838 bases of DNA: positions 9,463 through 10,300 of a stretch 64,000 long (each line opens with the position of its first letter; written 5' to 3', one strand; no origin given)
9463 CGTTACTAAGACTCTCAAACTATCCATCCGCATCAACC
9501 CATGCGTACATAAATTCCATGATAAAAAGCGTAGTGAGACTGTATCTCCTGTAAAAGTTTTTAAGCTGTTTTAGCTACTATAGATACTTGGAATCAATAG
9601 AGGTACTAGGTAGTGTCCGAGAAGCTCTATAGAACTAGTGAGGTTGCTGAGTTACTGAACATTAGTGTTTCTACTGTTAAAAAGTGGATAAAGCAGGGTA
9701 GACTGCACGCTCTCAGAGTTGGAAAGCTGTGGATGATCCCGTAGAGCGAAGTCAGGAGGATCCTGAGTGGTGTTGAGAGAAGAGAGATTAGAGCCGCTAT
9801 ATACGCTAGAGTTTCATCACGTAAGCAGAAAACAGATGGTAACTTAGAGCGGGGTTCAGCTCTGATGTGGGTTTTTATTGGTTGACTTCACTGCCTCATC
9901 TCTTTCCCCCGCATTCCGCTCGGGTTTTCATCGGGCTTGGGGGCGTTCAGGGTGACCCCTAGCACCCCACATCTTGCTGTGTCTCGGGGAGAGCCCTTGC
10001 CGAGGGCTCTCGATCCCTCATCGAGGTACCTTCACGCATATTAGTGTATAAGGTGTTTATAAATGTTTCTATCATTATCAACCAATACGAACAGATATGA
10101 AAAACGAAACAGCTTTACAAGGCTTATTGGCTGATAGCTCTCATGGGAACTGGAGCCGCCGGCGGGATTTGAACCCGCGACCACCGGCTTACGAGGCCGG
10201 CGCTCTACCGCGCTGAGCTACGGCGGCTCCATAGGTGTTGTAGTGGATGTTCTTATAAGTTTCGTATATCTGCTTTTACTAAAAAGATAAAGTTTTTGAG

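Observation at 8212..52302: Dispersed, ORF-free intergenic element family (at least 8 copies in 64 kb) with conserved termini; possible RNA-encoding right-end module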

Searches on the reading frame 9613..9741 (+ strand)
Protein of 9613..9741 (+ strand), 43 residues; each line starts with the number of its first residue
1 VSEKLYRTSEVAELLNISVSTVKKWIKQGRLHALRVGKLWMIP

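Call 36: search_protein_families(library=pfam, proteins=[window:9613-9741:+], max_evalue=1)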
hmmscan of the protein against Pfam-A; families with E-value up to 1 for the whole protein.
seq(43 aa): 33 families (the best 25 are shown)
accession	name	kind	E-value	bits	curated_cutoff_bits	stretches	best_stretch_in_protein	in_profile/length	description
PF12728.13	HTH_17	-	5.3e-13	49.5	27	1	5-43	1-39/51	Helix-turn-helix domain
PF00376.29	MerR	-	7e-07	29.4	28.2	1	7-33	1-28/38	MerR family regulatory protein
PF21531.3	Rv2175c_wHTH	-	9e-07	29.2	27.1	1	2-43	12-53/57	DNA-binding protein Rv2175c, wHTH domain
PF08281.18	Sigma70_r4_2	-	1.5e-06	28.2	25.7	1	8-32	29-53/54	Sigma-70, region 4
PF13384.12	HTH_23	-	3.4e-06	27.1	24.6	1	5-28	17-40/50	Homeodomain-like domain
PF13518.12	HTH_28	-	4.4e-05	23.9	25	1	7-28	14-35/52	Helix-turn-helix domain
PF13411.12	MerR_1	-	0.0004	20.9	21.6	1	6-35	1-30/69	MerR HTH family regulatory protein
PF13551.12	HTH_29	-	0.0021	18.6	28.1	1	2-28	9-35/64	Winged helix-turn helix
PF04545.22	Sigma70_r4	-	0.0054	16.7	24.1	1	9-30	24-45/50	Sigma-70, region 4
PF13542.12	HTH_Tnp_ISL3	-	0.0057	16.5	27.4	1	9-28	30-49/51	Helix-turn-helix domain of transposase family ISL3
PF01325.25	Fe_dep_repress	-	0.0074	16.9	26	1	3-27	20-44/60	Iron dependent repressor, N-terminal DNA binding domain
PF15943.11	YdaS_toxin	-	0.0096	16.2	30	1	9-35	12-39/65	Bacterial toxin YdaS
PF10668.15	Phage_terminase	-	0.0097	16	22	1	4-28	21-45/67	Phage terminase small subunit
PF13443.12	HTH_26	-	0.011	16.4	22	1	1-35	6-39/63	Cro/C1-type HTH DNA-binding domain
PF02796.21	HTH_7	-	0.014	15.9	23.8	1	6-24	22-40/45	Helix-turn-helix domain of resolvase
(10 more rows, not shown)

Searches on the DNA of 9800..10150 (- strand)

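Call 64: build_rna_model(alignment_id=A3, structure=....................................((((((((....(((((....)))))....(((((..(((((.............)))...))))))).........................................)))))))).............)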
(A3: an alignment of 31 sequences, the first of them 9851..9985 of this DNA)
Model R1 built from alignment A3 (31 sequences, 166 columns); structure: as given.
model positions 136; base pairs 23; branch points 1; effective number of sequences 2.38; information 0.59 bits per position. Calibrated on 0.2 Mb of random sequence (short: E-values are rough).
structure used (alignment columns):
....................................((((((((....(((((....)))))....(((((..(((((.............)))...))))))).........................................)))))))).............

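Call 65: search_with_rna_model(model_id=R1, source=window, filters=off, max_evalue=10)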
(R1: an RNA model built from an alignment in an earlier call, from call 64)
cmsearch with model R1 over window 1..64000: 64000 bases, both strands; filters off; matches with E-value up to 10: 31.
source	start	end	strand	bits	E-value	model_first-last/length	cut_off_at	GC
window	9851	9986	-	157.7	1.3e-33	1-136/136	no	0.57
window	31802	31936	-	122.7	9.9e-26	1-136/136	no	0.55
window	8383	8517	+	87.8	6.5e-18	1-136/136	no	0.46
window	22255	22377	-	77.6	1.3e-15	1-136/136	no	0.54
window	35350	35402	+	15.7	0.1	1-136/136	no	0.43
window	31984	32079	+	14.4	0.19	1-136/136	no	0.35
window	41351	41418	+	11.9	0.72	1-136/136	no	0.41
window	20499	20558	-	10.5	1.5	1-136/136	no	0.45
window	35890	35952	-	10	1.9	1-136/136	no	0.38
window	46330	46444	-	9.9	2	1-136/136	no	0.57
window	22438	22494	+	9.5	2.4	1-136/136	no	0.42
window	62053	62081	+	9.4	2.6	1-136/136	no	0.45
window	10913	11055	+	9.1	3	1-136/136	no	0.39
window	47923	47962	+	9.1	3.1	1-136/136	no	0.4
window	4905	4969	+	8.7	3.8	1-136/136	no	0.32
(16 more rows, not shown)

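Call 83: search_rna_families(source=window, start=9800, end=10150, threshold=evalue, max_evalue=1)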
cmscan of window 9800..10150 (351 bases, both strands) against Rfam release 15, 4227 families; matches with E-value up to 1: 0.
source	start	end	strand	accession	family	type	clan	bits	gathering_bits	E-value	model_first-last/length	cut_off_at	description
